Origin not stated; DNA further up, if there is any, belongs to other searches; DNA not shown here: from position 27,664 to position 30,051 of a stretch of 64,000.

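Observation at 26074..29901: Radical SAM enzyme, short activase and a compact Cys-x-Glu glycyl radical enzyme co-transcribed with glycan-assembly genes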

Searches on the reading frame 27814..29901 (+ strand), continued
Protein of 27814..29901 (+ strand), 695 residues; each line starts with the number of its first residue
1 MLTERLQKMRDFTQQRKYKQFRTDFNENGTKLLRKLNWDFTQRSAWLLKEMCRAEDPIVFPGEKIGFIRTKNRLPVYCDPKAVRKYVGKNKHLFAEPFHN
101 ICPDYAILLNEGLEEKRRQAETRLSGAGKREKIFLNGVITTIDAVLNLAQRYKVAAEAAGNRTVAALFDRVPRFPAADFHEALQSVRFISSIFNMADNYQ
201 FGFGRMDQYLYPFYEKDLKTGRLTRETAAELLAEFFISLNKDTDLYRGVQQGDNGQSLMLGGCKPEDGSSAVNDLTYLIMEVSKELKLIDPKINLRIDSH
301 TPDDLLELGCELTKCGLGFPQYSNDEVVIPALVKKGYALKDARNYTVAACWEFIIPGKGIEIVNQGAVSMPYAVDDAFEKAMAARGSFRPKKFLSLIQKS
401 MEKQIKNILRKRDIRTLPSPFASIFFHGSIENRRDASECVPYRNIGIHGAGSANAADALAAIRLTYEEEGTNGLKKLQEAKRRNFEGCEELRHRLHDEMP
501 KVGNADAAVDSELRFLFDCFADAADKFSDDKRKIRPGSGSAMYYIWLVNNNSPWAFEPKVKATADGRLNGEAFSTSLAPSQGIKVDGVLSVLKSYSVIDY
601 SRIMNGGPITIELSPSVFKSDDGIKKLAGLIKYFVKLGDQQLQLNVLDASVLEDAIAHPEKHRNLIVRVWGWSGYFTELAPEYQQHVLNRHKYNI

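Call 33: find_encoding_contigs(protein=P0028, flank=9000, max_places=2)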
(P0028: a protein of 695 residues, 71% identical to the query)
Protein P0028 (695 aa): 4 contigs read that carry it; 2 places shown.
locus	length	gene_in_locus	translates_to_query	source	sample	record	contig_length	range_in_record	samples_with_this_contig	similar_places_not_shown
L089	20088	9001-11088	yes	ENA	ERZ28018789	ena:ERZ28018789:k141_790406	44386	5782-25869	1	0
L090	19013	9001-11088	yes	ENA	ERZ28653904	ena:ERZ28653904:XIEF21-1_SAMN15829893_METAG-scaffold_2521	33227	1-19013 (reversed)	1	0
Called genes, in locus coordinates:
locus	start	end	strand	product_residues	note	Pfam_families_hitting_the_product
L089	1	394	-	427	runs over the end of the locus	PF02463:SMC_N (faint), PF13476:AAA_23 (weak), PF13304:AAA_21, PF13175:AAA_15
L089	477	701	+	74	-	-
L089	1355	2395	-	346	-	-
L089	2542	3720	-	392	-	PF04464:Glyphos_transf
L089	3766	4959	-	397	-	PF04464:Glyphos_transf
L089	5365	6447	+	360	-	PF00535:Glycos_transf_2, PF10111:Glyco_tranf_2_2, PF13641:Glyco_tranf_2_3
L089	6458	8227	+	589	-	-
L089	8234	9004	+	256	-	PF13353:Fer4_12, PF04055:Radical_SAM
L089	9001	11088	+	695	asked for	PF02901:PFL-like, PF01228:Gly_radical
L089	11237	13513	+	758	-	PF04422:FrhB_FdhB_N (weak), PF04432:FrhB_FdhB_C, PF04230:PS_pyruv_trans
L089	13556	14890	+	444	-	PF04230:PS_pyruv_trans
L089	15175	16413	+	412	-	PF13641:Glyco_tranf_2_3, PF00535:Glycos_transf_2, PF10111:Glyco_tranf_2_2 (weak)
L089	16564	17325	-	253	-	-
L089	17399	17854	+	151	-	-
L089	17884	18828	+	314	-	PF01263:Aldose_epim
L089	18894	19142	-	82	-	-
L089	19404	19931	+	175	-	PF05656:DUF805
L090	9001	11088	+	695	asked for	PF02901:PFL-like, PF01228:Gly_radical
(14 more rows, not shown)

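Call 34: find_encoding_contigs(protein=P0082, flank=9000, max_places=2)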
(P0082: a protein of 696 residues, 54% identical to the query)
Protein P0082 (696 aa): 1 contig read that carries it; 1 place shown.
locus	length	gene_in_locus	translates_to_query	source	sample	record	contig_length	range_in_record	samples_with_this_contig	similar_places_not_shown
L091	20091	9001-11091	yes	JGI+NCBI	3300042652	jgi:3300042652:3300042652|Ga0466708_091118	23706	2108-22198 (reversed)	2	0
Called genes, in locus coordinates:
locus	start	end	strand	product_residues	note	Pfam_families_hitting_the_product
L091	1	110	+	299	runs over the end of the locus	PF00535:Glycos_transf_2, PF13641:Glyco_tranf_2_3 (weak)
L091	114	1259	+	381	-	PF01266:DAO (weak), PF13450:NAD_binding_8, PF03275:GLF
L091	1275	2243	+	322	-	PF13641:Glyco_tranf_2_3, PF00535:Glycos_transf_2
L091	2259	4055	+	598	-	PF17994:Glft2_N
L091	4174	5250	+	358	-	PF04055:Radical_SAM (weak)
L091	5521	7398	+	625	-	PF00535:Glycos_transf_2 (faint), PF13641:Glyco_tranf_2_3 (weak)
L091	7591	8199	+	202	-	-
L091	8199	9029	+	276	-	PF13353:Fer4_12, PF04055:Radical_SAM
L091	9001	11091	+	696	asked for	PF02901:PFL-like, PF01228:Gly_radical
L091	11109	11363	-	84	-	-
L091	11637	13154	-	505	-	-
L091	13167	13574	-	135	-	-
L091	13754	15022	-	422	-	PF00083:Sugar_tr, PF07690:MFS_1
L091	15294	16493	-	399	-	PF02515:CoA_transf_3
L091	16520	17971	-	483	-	PF00939:Na_sulph_symp, PF03600:CitMHS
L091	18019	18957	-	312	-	PF01012:ETF, PF00766:ETF_alpha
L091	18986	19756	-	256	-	PF01012:ETF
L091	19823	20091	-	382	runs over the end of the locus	PF02771:Acyl-CoA_dh_N, PF02770:Acyl-CoA_dh_M, PF00441:Acyl-CoA_dh_1, PF22924:ACOX_C_alpha1 (faint), PF08028:Acyl-CoA_dh_2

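Call 38: find_encoding_contigs(protein=P0003, flank=10000, max_places=3)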
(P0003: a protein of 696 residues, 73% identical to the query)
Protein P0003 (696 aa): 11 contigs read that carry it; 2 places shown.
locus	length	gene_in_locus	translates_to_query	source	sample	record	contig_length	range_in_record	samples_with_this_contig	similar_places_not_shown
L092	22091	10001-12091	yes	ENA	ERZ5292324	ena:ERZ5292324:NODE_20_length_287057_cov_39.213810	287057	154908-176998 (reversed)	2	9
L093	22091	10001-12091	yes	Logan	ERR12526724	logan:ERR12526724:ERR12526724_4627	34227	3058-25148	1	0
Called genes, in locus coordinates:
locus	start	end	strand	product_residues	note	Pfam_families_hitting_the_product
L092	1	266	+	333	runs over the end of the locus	PF00106:adh_short (weak), PF01073:3Beta_HSD, PF01370:Epimerase, PF02719:Polysacc_synt_2, PF04321:RmlD_sub_bind, PF07993:NAD_binding_4, PF08659:KR (weak), PF16363:GDP_Man_Dehyd, +2 more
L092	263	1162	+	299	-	PF00483:NTP_transferase, PF12804:NTP_transf_3 (weak)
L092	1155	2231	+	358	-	PF00535:Glycos_transf_2, PF10111:Glyco_tranf_2_2, PF13641:Glyco_tranf_2_3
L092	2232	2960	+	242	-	PF00132:Hexapep (faint)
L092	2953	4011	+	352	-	PF00535:Glycos_transf_2, PF10111:Glyco_tranf_2_2, PF13641:Glyco_tranf_2_3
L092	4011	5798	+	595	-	-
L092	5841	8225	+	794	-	PF00037:Fer4 (faint), PF12838:Fer4_7, PF13187:Fer4_9 (weak), PF14697:Fer4_21 (weak), PF12797:Fer4_2 (weak), PF04422:FrhB_FdhB_N, PF04432:FrhB_FdhB_C, PF04230:PS_pyruv_trans, +3 more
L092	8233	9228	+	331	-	PF04055:Radical_SAM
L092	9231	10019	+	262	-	PF13353:Fer4_12, PF04055:Radical_SAM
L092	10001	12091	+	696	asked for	PF02901:PFL-like, PF01228:Gly_radical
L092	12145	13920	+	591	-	PF00664:ABC_membrane, PF00005:ABC_tran, PF02463:SMC_N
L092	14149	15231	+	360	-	PF02096:60KD_IMP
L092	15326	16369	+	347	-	PF02547:Queuosine_synth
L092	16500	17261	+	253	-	PF01464:SLT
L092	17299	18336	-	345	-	PF01276:OKR_DC_1, PF00266:Aminotran_5 (weak), PF00155:Aminotran_1_2, PF01041:DegT_DnrJ_EryC1 (weak)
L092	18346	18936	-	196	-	PF07238:PilZ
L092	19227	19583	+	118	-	-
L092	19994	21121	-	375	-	PF00364:Biotin_lipoyl (faint), PF25917:BSH_RND, PF25973:BSH_CzcB (weak), PF25881:HH_YBHG, PF25885:HH_EMRA, PF25876:HH_MFP_RND (weak), PF25954:Beta-barrel_RND_2 (weak), PF25963:Beta-barrel_AAEA (weak)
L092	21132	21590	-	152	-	PF22381:Staph_reg_Sar_Rot (weak), PF01047:MarR, PF12802:MarR_2, PF13601:HTH_34 (weak)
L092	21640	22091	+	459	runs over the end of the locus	PF02321:OEP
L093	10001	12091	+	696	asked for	PF02901:PFL-like, PF01228:Gly_radical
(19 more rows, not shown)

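Call 39: find_encoding_contigs(protein=P0015, flank=10000, max_places=2)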
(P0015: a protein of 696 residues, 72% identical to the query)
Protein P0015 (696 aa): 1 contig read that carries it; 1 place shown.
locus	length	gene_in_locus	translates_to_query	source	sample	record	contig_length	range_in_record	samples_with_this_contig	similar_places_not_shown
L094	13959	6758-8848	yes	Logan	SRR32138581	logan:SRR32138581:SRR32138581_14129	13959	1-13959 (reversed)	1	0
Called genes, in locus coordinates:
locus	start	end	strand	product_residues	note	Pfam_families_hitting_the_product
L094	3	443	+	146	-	?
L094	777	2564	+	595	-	PF19320:GlfT2_domain3 (weak)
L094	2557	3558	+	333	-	PF04055:Radical_SAM (weak)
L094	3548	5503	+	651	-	PF12838:Fer4_7, PF13187:Fer4_9, PF14697:Fer4_21 (weak), PF00037:Fer4 (weak), PF12797:Fer4_2 (weak), PF04422:FrhB_FdhB_N, PF04432:FrhB_FdhB_C, PF04230:PS_pyruv_trans, +3 more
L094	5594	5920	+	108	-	-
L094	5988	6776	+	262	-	PF13353:Fer4_12, PF04055:Radical_SAM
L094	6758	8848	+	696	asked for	PF02901:PFL-like, PF01228:Gly_radical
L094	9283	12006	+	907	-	PF13439:Glyco_transf_4 (faint), PF00534:Glycos_transf_1, PF13692:Glyco_trans_1_4, PF04464:Glyphos_transf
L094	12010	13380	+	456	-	PF01467:CTP_transf_like, PF01408:GFO_IDH_MocA, PF22725:GFO_IDH_MocA_C3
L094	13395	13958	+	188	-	?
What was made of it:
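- NTP-transferase or CTP-transferase genes occur in some biosynthetic loci (calls 38, 39).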

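Call 41: search_protein_families(library=ncbifam, proteins=[L086:4117-4953:+, L086:7096-8235:+, L086:6049-7086:+, L091:4174-5250:+], max_evalue=0.001)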
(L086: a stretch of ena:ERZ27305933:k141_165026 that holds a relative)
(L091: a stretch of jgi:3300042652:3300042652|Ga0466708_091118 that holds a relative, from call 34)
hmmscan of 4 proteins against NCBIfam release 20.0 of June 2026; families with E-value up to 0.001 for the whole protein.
L086:4117-4953:+ (278 aa): 4 families
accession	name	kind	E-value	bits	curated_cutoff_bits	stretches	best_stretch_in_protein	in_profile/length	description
TIGR01214.1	rmlD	equivalog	2.9e-06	26.6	224.05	1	68-168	83-177/285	dTDP-4-dehydrorhamnose reductase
TIGR01181.1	dTDP_gluc_dehyt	equivalog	1.5e-05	24.3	365.1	1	76-203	116-245/321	dTDP-glucose 4,6-dehydratase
TIGR02197.1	heptose_epim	equivalog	2.2e-05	23.8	274.6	1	14-213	39-254/316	ADP-glyceromanno-heptose 6-epimerase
TIGR01179.1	galE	equivalog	0.00032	19.6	262.3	0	71-139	107-178/332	UDP-glucose 4-epimerase GalE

L086:7096-8235:+ (379 aa): 0 families

L086:6049-7086:+ (345 aa): 0 families

L091:4174-5250:+ (358 aa): 26 families (the best 25 are shown)
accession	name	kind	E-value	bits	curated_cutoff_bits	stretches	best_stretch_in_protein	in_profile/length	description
NF038283.1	viperin_w_prok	equivalog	1.1e-10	41.1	180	1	109-198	6-98/281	viperin family antiviral radical SAM protein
TIGR02668.1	moaA_archaeal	equivalog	2.3e-09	36.6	325.25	1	105-198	10-100/303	GTP 3',8-cyclase MoaA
TIGR02666.1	moaA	equivalog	2.6e-08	33.2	284.05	1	109-200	14-108/336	GTP 3',8-cyclase MoaA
NF001199.0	PRK00164.2-1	equivalog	4e-08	32.8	231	1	105-198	12-102/308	GTP 3',8-cyclase MoaA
TIGR03977.1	rSAM_pair_HxsC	equivalog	8.8e-08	31.4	267.9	1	109-218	29-135/292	His-Xaa-Ser system radical SAM maturase HxsC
NF050035.1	rSAM_WgK_link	exception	1.2e-07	31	650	1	107-215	11-116/367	radical SAM/SPASM peptide maturase WgkB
NF033640.1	N_Twi_rSAM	subfamily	3.5e-07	29.7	170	1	99-210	105-231/398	twitch domain-containing radical SAM protein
TIGR04466.1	rSAM_BlsE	equivalog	4.9e-07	29.5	400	1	109-205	7-97/327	cytosylglucuronate decarboxylase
TIGR04317.1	W_rSAM_matur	equivalog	1.2e-06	27.9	380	1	105-217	4-112/349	tungsten cofactor oxidoreductase radical SAM maturase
TIGR04250.1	SCM_rSAM_ScmE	equivalog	1.2e-06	27.7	400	1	105-204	3-98/358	SynChlorMet cassette radical SAM/SPASM protein ScmE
NF049973.1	radical_Rv1681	equivalog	2.1e-06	26.9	380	1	114-215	81-177/326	Rv1681 family radical SAM protein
NF045646.2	rSAM_Se_TrsS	equivalog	2.2e-06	26.5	490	1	111-203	92-180/441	radical SAM (seleno)protein TrsS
NF045702.1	rSAM_GDGT_ether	equivalog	2.5e-06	26.4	450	1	109-224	90-204/486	tetraether lipid synthase Tes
NF045574.1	sacti_mat_StsB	exception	5.1e-06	25.6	625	1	43-198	33-184/466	StsB family radical SAM/SPASM domain sactipeptide maturase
TIGR03963.1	rSAM_QueE_Clost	equivalog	7.7e-06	25.7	260.1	1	113-199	27-109/219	putative 7-carboxy-7-deazaguanine synthase QueE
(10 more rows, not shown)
